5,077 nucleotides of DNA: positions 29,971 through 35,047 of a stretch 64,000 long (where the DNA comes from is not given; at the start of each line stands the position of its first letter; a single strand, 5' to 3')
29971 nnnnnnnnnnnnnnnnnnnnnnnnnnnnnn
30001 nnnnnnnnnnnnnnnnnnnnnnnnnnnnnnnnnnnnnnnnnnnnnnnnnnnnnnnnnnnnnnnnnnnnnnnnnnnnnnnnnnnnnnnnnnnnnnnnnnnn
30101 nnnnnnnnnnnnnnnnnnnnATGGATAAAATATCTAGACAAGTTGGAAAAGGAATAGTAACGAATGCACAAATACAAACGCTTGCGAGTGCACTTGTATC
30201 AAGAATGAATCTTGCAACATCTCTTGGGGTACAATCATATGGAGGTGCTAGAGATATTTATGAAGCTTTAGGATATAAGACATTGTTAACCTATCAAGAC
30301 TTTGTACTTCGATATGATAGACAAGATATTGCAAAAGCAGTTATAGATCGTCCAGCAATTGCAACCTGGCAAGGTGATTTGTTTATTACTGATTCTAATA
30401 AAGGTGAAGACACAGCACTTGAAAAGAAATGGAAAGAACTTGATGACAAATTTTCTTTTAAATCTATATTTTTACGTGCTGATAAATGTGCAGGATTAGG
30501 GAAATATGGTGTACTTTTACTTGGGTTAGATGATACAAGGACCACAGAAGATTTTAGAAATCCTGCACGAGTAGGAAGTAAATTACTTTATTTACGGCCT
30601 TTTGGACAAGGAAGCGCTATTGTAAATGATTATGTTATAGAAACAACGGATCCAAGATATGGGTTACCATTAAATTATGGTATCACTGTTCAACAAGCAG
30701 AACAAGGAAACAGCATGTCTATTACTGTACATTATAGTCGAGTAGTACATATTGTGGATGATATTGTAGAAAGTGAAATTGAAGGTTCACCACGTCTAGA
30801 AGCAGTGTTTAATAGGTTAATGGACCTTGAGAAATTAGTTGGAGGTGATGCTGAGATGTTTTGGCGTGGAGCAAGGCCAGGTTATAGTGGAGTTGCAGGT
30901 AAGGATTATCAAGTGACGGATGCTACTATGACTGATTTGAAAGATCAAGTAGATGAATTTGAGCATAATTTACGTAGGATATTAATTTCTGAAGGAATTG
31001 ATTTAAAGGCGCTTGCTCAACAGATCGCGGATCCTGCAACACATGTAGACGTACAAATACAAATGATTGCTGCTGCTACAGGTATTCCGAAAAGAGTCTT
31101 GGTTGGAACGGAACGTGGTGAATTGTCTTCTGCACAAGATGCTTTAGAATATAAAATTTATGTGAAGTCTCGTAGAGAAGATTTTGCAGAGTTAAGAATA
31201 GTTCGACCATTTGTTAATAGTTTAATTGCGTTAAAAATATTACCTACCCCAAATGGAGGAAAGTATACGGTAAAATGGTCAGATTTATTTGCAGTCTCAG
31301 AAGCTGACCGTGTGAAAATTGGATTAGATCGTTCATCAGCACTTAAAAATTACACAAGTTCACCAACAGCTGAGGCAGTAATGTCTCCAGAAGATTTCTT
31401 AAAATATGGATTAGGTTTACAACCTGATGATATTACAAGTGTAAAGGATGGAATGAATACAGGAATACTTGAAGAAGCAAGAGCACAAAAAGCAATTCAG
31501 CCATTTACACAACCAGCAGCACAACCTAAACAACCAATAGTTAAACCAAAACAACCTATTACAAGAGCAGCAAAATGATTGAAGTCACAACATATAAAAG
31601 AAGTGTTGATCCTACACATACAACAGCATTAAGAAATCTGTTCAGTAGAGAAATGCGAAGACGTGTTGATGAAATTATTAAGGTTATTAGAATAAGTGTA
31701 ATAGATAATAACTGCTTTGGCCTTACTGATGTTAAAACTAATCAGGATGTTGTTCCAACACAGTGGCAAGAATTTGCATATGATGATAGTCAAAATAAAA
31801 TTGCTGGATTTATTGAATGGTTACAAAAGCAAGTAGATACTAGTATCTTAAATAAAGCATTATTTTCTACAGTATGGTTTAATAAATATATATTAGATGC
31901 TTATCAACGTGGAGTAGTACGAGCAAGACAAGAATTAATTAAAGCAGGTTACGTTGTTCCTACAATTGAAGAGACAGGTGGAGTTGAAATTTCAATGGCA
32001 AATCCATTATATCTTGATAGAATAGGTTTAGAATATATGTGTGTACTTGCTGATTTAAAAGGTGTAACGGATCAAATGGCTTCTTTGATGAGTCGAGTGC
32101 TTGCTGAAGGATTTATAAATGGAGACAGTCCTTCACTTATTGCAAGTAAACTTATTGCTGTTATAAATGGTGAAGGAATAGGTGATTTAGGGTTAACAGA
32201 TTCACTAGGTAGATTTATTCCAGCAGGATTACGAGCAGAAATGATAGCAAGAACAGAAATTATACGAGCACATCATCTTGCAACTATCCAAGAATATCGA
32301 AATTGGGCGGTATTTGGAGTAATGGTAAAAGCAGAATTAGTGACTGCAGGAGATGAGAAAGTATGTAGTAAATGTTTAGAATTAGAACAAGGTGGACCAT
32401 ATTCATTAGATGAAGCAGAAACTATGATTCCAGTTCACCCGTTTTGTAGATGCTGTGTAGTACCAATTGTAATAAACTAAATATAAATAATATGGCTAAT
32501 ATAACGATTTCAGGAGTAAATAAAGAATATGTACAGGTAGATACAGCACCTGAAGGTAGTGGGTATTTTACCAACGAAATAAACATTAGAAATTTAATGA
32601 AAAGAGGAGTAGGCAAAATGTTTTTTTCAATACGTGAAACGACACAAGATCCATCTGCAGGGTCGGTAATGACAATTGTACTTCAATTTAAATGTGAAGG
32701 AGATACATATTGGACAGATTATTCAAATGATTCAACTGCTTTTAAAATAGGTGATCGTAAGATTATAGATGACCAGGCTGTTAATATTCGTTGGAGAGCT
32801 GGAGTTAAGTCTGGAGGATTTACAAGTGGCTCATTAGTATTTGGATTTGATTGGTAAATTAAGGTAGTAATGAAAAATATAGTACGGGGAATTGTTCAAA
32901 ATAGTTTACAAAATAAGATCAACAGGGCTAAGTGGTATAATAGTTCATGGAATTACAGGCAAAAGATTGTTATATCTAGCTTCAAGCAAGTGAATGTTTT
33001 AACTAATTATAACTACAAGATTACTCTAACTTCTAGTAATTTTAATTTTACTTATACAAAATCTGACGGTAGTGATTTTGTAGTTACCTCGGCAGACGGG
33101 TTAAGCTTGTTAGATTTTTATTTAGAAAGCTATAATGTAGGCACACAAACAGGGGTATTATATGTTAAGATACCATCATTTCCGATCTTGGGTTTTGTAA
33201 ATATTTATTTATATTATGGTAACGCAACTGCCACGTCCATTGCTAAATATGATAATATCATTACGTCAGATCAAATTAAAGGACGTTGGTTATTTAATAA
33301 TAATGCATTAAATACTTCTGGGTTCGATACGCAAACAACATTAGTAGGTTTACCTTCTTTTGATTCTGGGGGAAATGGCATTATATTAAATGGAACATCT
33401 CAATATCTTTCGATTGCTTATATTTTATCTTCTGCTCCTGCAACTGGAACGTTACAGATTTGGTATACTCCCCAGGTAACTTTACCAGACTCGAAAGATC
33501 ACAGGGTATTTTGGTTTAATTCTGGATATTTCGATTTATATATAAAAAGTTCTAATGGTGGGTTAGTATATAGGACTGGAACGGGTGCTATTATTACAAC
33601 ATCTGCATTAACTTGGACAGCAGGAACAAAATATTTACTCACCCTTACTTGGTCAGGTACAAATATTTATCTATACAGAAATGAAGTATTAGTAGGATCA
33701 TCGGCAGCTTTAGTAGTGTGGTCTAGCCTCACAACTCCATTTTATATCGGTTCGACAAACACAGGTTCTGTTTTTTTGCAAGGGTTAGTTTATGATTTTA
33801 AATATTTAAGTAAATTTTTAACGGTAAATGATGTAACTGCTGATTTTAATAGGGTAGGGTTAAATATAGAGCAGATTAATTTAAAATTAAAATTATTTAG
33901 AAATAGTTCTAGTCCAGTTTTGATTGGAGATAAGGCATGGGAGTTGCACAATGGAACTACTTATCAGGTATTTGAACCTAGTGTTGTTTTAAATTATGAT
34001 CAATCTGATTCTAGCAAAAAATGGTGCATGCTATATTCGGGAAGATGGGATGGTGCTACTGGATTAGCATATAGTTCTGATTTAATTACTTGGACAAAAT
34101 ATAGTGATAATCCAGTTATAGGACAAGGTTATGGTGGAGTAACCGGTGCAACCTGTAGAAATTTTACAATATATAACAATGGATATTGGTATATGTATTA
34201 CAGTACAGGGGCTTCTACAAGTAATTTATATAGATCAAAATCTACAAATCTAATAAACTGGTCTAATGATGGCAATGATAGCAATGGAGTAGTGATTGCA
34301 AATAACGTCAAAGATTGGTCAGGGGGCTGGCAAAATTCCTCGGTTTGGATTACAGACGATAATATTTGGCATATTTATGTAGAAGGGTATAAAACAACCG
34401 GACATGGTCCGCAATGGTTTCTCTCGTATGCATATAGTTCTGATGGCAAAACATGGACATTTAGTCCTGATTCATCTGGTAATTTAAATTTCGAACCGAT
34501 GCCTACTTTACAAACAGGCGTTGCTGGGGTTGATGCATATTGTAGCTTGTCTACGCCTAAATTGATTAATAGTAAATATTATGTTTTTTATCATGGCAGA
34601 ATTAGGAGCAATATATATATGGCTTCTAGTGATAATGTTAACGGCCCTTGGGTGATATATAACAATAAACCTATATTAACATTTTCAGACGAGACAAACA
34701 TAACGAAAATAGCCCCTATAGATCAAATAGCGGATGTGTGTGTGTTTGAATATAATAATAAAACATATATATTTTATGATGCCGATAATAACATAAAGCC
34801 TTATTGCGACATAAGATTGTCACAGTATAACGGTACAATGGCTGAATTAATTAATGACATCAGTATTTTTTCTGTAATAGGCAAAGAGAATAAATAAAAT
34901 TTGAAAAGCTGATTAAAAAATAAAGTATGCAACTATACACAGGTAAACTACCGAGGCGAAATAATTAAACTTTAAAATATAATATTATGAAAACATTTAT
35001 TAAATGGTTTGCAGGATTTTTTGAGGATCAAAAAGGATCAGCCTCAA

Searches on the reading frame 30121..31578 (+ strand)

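Call 46: search_protein_families(library=pfam, proteins=[window:30121-31578:+], max_evalue=0.001)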
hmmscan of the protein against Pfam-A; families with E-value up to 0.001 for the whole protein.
window:30121-31578:+ (485 aa): 2 families
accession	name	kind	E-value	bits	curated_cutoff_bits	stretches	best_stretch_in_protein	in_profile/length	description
PF06381.16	Phage_portal_3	-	3.6e-26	92.1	33.8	1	65-401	7-348/357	Phage portal protein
PF04860.17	Phage_portal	-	7.3e-07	29.1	39.1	1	188-341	101-252/321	Phage portal protein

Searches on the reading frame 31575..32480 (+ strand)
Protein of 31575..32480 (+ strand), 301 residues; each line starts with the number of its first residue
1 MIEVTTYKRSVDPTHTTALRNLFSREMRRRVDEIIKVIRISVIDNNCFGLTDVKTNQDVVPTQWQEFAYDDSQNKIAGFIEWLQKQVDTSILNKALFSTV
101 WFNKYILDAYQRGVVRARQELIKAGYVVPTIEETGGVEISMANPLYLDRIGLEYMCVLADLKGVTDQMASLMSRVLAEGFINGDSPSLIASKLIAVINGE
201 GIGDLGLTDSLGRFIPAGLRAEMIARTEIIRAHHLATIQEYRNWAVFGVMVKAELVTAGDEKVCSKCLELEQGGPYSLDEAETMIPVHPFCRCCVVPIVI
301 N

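Call 87: search_protein_families(library=phrogs, proteins=[window:31575-32480:+], max_evalue=0.001)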
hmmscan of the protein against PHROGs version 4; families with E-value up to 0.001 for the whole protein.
window:31575-32480:+ (301 aa): 17 families
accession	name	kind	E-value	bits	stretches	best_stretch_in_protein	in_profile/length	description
phrog_758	-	head and packaging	4.5e-33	115.9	2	8-194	23-200/326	head morphogenesis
phrog_115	-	head and packaging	9.6e-18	65.7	1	165-299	203-318/665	minor head protein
phrog_6577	-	unknown function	1e-12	48.2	1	155-298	100-229/1066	-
phrog_595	-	head and packaging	1.2e-10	42.4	1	162-299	179-298/513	head maturation protease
phrog_2841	-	head and packaging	1.2e-10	42.1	1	165-298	192-306/525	minor head protein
phrog_4728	-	head and packaging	1.3e-10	41.7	1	166-299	182-300/591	head morphogenesis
phrog_3517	-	head and packaging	6.8e-08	33.2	1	219-271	233-288/371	head morphogenesis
phrog_32135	-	unknown function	1.3e-07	32.7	1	236-297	111-171/219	-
phrog_2468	-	head and packaging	5.7e-07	30.3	1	161-298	141-272/303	head morphogenesis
phrog_8089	-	head and packaging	6.6e-07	29.9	1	248-299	215-267/268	head morphogenesis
phrog_19443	-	head and packaging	1.8e-06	27.7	1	161-299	161-285/579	minor head protein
phrog_19480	-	head and packaging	8.2e-06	25.3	1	200-297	644-735/737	head morphogenesis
phrog_4611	-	head and packaging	1.2e-05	24.8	1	101-300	65-273/710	minor head protein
phrog_16619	-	head and packaging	1.2e-05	24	1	220-297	201-272/1440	minor head protein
phrog_2662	-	head and packaging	1.5e-05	24.8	1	220-299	623-709/717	portal protein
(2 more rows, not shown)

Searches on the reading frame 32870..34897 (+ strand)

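Call 46: search_protein_families(library=pfam, proteins=[window:32870-34897:+], max_evalue=0.001)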
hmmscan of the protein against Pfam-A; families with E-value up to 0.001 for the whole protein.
window:32870-34897:+ (675 aa): 3 families
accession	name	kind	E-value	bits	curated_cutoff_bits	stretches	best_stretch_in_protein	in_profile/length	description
PF13385.13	Laminin_G_3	-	6.6e-11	43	27.6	1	174-322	1-150/151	Concanavalin A-like lectin/glucanases superfamily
PF10102.14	DUF2341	-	1.8e-09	38.4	23.4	1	66-129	1-63/84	Domain of unknown function (DUF2341)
PF04616.20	Glyco_hydro_43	-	0.00015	21.7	32.2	0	566-660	75-162/288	Glycosyl hydrolases family 43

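Call 87: search_protein_families(library=phrogs, proteins=[window:32870-34897:+], max_evalue=0.001)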
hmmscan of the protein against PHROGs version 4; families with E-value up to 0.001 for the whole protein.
window:32870-34897:+ (675 aa): 0 families
